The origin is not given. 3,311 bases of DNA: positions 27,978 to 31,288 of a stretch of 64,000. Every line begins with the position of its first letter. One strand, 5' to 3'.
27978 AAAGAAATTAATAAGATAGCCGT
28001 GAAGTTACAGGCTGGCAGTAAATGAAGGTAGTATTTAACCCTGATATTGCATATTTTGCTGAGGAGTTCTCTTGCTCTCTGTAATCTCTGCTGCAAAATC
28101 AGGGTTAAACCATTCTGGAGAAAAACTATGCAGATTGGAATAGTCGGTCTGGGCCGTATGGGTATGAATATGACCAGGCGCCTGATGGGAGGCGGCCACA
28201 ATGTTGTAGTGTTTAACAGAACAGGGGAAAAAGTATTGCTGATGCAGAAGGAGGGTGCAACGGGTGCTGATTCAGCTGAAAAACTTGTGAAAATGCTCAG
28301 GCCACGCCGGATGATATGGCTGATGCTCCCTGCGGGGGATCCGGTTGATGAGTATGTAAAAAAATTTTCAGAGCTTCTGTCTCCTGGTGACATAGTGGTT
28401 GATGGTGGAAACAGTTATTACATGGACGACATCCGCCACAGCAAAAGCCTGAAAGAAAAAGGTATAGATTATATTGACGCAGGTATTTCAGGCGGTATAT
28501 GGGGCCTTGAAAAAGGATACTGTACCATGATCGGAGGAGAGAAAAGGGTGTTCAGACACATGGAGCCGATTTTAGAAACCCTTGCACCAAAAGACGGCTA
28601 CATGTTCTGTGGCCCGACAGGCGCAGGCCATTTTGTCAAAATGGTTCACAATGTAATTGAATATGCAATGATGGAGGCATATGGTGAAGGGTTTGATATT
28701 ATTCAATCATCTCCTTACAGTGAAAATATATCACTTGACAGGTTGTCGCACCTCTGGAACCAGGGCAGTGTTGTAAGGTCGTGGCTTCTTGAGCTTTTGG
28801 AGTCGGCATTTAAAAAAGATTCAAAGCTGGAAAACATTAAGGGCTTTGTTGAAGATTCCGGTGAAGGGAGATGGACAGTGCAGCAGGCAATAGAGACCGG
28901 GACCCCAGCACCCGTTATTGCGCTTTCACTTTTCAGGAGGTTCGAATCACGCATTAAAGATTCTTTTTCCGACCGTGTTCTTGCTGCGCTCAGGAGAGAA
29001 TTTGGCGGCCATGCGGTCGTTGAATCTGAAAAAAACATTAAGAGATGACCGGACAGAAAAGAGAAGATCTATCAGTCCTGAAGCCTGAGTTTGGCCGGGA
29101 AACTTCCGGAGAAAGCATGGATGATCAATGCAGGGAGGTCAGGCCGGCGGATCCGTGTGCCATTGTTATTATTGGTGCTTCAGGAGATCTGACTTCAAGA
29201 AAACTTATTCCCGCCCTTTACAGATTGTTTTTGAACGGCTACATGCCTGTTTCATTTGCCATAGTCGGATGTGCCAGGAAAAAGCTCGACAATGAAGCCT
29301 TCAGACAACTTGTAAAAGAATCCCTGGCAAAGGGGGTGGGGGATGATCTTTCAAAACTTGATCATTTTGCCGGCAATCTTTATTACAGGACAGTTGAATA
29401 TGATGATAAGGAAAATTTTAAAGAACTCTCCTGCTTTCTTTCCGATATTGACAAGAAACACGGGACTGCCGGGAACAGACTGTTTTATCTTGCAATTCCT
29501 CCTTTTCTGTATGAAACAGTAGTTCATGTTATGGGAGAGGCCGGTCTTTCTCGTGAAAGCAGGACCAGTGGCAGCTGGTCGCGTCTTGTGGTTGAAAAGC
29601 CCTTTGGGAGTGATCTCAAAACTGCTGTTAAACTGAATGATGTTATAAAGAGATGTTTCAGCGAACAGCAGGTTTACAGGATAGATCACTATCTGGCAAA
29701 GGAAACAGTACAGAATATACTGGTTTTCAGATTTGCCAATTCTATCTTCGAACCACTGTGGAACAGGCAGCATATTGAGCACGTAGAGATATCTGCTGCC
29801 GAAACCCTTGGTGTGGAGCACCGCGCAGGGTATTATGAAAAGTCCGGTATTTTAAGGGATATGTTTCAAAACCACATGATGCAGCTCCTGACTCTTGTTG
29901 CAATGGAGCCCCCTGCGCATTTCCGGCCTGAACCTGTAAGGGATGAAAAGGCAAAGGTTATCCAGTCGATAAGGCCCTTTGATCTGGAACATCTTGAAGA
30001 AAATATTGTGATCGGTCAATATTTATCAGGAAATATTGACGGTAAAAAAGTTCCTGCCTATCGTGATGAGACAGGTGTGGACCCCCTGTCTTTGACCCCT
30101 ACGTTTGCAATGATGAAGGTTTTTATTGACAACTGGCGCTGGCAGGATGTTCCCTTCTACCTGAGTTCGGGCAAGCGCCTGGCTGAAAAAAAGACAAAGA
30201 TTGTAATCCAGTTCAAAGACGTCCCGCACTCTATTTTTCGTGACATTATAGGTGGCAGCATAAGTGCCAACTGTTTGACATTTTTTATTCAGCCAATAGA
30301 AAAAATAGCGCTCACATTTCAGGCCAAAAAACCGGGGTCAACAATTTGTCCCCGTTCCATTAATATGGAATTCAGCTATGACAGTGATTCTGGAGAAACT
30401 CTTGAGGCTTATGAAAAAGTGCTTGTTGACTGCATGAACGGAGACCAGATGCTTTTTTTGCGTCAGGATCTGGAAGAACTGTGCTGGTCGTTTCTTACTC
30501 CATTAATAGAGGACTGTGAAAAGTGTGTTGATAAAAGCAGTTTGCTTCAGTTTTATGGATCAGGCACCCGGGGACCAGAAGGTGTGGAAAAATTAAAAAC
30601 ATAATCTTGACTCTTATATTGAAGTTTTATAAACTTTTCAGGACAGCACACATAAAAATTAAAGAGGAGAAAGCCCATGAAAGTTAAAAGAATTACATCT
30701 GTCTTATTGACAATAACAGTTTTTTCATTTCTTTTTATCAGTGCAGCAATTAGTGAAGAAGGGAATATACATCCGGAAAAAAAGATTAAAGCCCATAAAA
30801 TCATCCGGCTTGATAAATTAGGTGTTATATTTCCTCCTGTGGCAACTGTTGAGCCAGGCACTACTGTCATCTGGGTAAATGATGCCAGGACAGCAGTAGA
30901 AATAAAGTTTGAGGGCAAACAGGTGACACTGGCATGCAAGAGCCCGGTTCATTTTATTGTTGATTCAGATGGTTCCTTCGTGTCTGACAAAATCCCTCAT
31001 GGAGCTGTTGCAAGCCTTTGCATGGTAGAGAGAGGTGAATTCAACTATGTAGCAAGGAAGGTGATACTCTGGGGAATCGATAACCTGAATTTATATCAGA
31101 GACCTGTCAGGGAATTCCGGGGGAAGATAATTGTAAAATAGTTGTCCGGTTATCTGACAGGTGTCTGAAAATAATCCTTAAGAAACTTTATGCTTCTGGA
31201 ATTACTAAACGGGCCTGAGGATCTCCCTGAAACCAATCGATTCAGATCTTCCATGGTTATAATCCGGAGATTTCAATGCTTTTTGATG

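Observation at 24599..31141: Candidate undescribed periplasmic flavin/thiol redox module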

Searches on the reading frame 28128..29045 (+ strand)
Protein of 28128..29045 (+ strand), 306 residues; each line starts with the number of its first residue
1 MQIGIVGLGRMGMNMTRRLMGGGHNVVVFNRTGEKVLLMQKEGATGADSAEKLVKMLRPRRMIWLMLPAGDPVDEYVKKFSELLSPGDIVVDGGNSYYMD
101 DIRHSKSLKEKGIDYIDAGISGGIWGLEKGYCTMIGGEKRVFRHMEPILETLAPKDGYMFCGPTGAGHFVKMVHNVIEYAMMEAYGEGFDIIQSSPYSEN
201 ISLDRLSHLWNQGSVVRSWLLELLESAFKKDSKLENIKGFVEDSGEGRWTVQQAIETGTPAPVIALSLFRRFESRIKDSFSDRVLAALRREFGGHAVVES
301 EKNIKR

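Call 5: search_protein_families(library=pfam, max_evalue=1, proteins=[window:28128-29045:+])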
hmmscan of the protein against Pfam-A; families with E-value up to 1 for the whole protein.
window:28128-29045:+ (306 aa): 10 families
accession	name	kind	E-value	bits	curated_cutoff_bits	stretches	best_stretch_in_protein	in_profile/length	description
PF03446.21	NAD_binding_2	-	6.2e-42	143.8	21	1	2-154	1-154/161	NAD binding domain of 6-phosphogluconate dehydrogenase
PF00393.24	6PGD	-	9.3e-23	81.5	27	1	167-279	1-118/290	6-phosphogluconate dehydrogenase, C-terminal domain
PF02826.25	2-Hacid_dh_C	-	3.9e-05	23.6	25.1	1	2-72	38-104/178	D-isomer specific 2-hydroxyacid dehydrogenase, NAD binding domain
PF03807.23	F420_oxidored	-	8.2e-05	23.6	21.6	1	2-50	1-53/94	NADP oxidoreductase coenzyme F420-dependent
PF01488.26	Shikimate_DH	-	0.00073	20.1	24.3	1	2-44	14-57/138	Shikimate / quinate 5-dehydrogenase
PF02254.24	TrkA_N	-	0.0022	18.7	23.8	1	4-44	2-42/116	TrkA-N domain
PF00044.30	Gp_dh_N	-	0.16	12.7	31.7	1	1-31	1-32/101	Glyceraldehyde 3-phosphate dehydrogenase, NAD binding domain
PF14833.11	NAD_binding_11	-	0.21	12.3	30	1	165-193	1-29/122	NAD-binding of NADP-dependent 3-hydroxyisobutyrate dehydrogenase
PF02737.24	3HCDH_N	-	0.24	11.7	22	1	2-42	1-41/180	3-hydroxyacyl-CoA dehydrogenase, NAD binding domain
PF02558.23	ApbA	-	0.28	11.2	22.2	1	3-46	1-43/150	Ketopantoate reductase PanE/ApbA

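Call 6: search_protein_families(library=ncbifam, max_evalue=1, proteins=[window:28128-29045:+])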
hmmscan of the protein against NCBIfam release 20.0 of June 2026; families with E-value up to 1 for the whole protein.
window:28128-29045:+ (306 aa): 26 families (the best 25 are shown)
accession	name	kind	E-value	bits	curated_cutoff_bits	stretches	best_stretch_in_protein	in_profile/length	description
NF007161.0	PRK09599.1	subfamily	6.3e-130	432.8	271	1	1-299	1-300/302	NADP-dependent phosphogluconate dehydrogenase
TIGR00872.1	gnd_rel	equivalog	5.6e-116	387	297.2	1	1-298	1-296/299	phosphogluconate dehydrogenase (NAD(+)-dependent, decarboxylating)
NF006765.0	PRK09287.1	equivalog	3.4e-67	227.4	413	1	2-279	5-296/476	NADP-dependent phosphogluconate dehydrogenase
TIGR00873.1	gnd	equivalog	1.5e-64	218.5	426.7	1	2-279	1-291/467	decarboxylating NADP(+)-dependent phosphogluconate dehydrogenase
TIGR01505.1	tartro_sem_red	equivalog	2.5e-23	82.7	340.75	1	3-195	2-193/291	2-hydroxy-3-oxopropionate reductase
NF008592.0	PRK11559.1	equivalog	4.3e-23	82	397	1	1-188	3-189/296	2-hydroxy-3-oxopropionate reductase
TIGR01692.1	HIBADH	equivalog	1.2e-20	74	291.6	1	6-193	2-188/288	3-hydroxyisobutyrate dehydrogenase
NF043037.1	ThreonDh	equivalog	1.5e-15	57.4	350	1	2-178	4-180/297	L-threonate dehydrogenase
NF011633.0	PRK15059.1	equivalog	1.8e-14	53.6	451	1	1-188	1-186/292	2-hydroxy-3-oxopropionate reductase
NF012005.0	PRK15461.1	equivalog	5.7e-12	45.4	348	1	2-188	3-188/298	sulfolactaldehyde 3-reductase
NF005650.0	PRK07417.1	equivalog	0.0037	16.6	290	1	1-94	2-92/281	prephenate/arogenate dehydrogenase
NF035922.1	Trp_DH_ScyB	equivalog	0.0045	16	600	1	89-152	250-313/346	tryptophan dehydrogenase ScyB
NF006409.0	PRK08655.1-3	equivalog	0.0072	15.9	310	1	1-40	1-41/290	prephenate dehydrogenase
NF009714.1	PRK13243.1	equivalog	0.0074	15.7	455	1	3-110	153-256/332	glyoxylate reductase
NF005560.0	PRK07233.1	equivalog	0.011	14.6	252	1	1-33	1-33/435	hypothetical protein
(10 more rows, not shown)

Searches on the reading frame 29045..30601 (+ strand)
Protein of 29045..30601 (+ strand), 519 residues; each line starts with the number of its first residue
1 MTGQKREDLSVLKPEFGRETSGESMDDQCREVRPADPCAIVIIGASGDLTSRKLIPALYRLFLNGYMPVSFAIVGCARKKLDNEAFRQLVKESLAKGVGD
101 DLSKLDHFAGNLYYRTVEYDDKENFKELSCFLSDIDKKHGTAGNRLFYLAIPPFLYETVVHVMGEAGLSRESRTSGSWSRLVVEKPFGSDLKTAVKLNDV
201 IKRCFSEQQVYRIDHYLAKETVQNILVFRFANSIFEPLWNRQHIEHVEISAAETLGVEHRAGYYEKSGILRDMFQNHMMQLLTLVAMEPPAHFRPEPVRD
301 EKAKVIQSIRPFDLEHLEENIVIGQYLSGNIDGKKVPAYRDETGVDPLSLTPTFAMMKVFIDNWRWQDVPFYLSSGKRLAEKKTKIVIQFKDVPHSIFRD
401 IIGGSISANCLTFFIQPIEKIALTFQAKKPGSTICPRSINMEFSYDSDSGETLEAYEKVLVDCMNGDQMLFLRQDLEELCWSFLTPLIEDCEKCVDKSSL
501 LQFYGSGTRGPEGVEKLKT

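Call 5: search_protein_families(library=pfam, max_evalue=1, proteins=[window:29045-30601:+])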
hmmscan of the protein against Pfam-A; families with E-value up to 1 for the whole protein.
window:29045-30601:+ (519 aa): 3 families
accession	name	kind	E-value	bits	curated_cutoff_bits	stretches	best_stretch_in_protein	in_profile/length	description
PF02781.21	G6PD_C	-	2e-110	369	27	1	226-517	1-287/296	Glucose-6-phosphate dehydrogenase, C-terminal domain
PF00479.28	G6PD_N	-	1.6e-59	202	22.1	1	41-224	1-183/183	Glucose-6-phosphate dehydrogenase, NAD binding domain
PF10911.13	T7-like_Y65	-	0.13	12.4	25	1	238-276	9-47/77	Bacteriophage T7-like gene 6.5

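Call 6: search_protein_families(library=ncbifam, max_evalue=1, proteins=[window:29045-30601:+])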
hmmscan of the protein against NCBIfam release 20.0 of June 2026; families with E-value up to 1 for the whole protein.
window:29045-30601:+ (519 aa): 3 families
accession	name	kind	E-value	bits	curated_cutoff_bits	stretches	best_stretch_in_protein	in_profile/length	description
TIGR00871.1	zwf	equivalog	9e-177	588.6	400.6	1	37-517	2-475/486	glucose-6-phosphate dehydrogenase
NF009492.0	PRK12853.1-3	equivalog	4.4e-115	385.3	428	1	39-515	11-461/472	glucose-6-phosphate dehydrogenase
NF004331.0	PRK05722.2-1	equivalog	1.7e-60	205.5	622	1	40-490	6-398/425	glucose-6-phosphate dehydrogenase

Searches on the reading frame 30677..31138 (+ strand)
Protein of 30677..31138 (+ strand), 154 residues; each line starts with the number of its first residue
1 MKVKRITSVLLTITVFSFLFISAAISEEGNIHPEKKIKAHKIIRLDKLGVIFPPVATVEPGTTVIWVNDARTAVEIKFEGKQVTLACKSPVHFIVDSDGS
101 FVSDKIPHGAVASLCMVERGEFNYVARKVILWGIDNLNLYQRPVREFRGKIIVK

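Call 5: search_protein_families(library=pfam, max_evalue=1, proteins=[window:30677-31138:+])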
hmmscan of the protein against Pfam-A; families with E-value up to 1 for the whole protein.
window:30677-31138:+ (154 aa): 0 families

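Call 6: search_protein_families(library=ncbifam, max_evalue=1, proteins=[window:30677-31138:+])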
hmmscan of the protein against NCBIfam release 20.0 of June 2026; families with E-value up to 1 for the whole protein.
window:30677-31138:+ (154 aa): 0 families

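Call 44: search_solved_structures(query=A4, max_evalue=10, show_alignments=2)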
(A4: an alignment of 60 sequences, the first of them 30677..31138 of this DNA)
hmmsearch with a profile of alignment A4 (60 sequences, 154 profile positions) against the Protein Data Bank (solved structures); distinct sequences matched with E-value up to 10: 25.
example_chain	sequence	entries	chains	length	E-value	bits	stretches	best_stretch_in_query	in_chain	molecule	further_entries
1baw_A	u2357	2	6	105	0.00012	24.8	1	53-90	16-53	PLASTOCYANIN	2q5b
2w88_A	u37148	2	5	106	0.00012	24.8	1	53-90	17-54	PLASTOCYANIN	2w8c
3cvb_A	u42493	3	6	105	0.00012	24.8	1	53-90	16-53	Plastocyanin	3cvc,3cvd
3bqv_A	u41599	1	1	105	0.00042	23.1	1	53-90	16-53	Plastocyanin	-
4r0o_A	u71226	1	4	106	0.0006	22.6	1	53-90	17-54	Plastocyanin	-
9cck_A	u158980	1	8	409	0.0029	20.4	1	91-128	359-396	Copper-containing nitrite reductase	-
3c75_A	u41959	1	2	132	0.0096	18.7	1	13-82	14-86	Amicyanin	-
2qdv_A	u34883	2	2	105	0.016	17.9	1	54-81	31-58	Amicyanin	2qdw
1sf3_A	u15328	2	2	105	0.026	17.2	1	54-80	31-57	Amicyanin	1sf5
1mda_A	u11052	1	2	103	0.031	17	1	54-80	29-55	AMICYANIN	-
2idt_A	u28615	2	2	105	0.032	17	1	54-80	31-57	Amicyanin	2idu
1aac_A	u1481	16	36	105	0.033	16.9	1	54-80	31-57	AMICYANIN | PROTEIN (AMICYANIN)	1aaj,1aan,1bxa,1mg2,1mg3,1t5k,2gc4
3rym_A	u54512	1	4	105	0.033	16.9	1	54-80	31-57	Amicyanin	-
1id2_A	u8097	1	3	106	0.033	16.9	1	41-82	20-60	AMICYANIN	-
2idq_A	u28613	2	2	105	0.034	16.9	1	54-80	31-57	Amicyanin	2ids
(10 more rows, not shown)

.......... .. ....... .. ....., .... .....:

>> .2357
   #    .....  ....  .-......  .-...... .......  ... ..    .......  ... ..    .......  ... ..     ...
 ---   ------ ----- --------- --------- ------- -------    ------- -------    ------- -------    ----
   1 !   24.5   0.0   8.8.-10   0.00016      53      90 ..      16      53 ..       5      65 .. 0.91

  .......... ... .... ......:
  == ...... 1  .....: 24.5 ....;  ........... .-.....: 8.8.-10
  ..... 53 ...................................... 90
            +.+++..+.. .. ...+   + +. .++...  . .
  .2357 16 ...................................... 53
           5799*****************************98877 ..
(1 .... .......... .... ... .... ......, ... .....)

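Call 49: predict_structure(alignment_id=A4)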
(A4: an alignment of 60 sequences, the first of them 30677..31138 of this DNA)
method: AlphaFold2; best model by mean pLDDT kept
length: 154 residues; sequences in the alignment: 60
mean_pLDDT: 77.9   pTM: 0.66
mean pLDDT of the five models: 77.9, 77.0, 76.7, 75.7, 74.7
residues with pLDDT >= 90: 70; 70-90: 25; 50-70: 48; < 50: 11
segments of 3 or more residues with pLDDT < 50: 24-32
pLDDT, mean of each block of 10 residues (from residue 1): 55 60 49 60 91 95 94 92 64 87 93 92 92 57 79 94
secondary structure, 60 per line:
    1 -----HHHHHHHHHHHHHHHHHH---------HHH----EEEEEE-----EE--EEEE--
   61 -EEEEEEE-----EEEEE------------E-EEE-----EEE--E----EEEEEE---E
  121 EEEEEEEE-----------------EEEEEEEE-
elements in order: H6-23 E40-45 E55-58 E62-68 E74-78 E93-95 E101-103 E111-116 E120-128 E146-153

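Call 51: fold_search(model_id=the predicted structure, library=pdb)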
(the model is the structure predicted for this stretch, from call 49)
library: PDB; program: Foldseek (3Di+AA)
matches with E <= 10: 1729; with E <= 0.001: 84
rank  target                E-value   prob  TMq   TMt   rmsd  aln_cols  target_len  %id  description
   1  1sfd_A                3.1e-06  1.00  0.49  0.70   4.8       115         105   16  oxidized form of amicyanin mutant P94F (released 2004-07-27)
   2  2idq                  3.7e-06  1.00  0.48  0.70   5.2       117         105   16  Structure of M98A mutant of amicyanin, Cu(II) (released 2007-03-13)
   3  3rym_A                6.5e-06  1.00  0.48  0.69   5.1       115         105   16  Structure of Oxidized M98K mutant of Amicyanin (released 2011-11-23)
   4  4p5r                  9.2e-06  1.00  0.49  0.71   4.8       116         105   16  Structure of oxidized W45Y mutant of amicyanin (released 2014-04-23)
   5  1id2_A                1.1e-05  1.00  0.48  0.69   4.9       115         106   16  CRYSTAL STRUCTURE OF AMICYANIN FROM PARACOCCUS VERSUTUS (THIOBACILLUS VERSUTUS) (released 2001-04-11)
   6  1sf3                  1.1e-05  1.00  0.49  0.70   4.8       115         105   16  Structure of the reduced form of the P94A mutant of amicyanin (released 2004-07-27)
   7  2gb2                  1.3e-05  1.00  0.49  0.71   4.8       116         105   16  The P52G mutant of amicyanin in the Cu(II) state. (released 2006-08-01)
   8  3ie9                  1.4e-05  1.00  0.47  0.67   5.7       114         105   17  Structure of oxidized M98L mutant of amicyanin (released 2009-10-06)
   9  1aaj                  1.5e-05  1.00  0.49  0.70   4.8       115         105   16  CRYSTAL STRUCTURE ANALYSIS OF AMICYANIN AND APOAMICYANIN FROM PARACOCCUS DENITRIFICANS AT 2.0 ANGSTROMS AND 1.8 ANGSTROM (released 1993-10-31)
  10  2idt                  1.9e-05  1.00  0.48  0.70   5.1       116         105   17  Structure of M98Q mutant of amicyanin, Cu(II) (released 2007-03-13)
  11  1m9w_MODEL_1_A        2.1e-05  1.00  0.47  0.70   4.9       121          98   19  Study of electrostatic potential surface distribution using high resolution side-chain conformation determined (released 2002-08-14)
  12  2qdv                  3.2e-05  1.00  0.49  0.71   4.8       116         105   16  Structure of the Cu(II) form of the M51A mutant of amicyanin (released 2007-12-11)
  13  3ply_A                3.2e-05  1.00  0.47  0.68   5.6       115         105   16  Structure of Oxidized P96G Mutant of Amicyanin (released 2011-02-09)
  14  7wgu_B                5.6e-05  1.00  0.41  0.19   6.4       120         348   19  Crystal structure of metal-binding protein EfeO from Escherichia coli (released 2022-12-14)
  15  2plt                  5.9e-05  1.00  0.49  0.74   4.8       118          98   21  STRUCTURE DETERMINATION OF PLASTOCYANIN FROM A CRYSTAL SPECIMEN WITH HEMIHEDRAL TWINNING FRACTION OF ONE-HALF (released 1993-10-31)
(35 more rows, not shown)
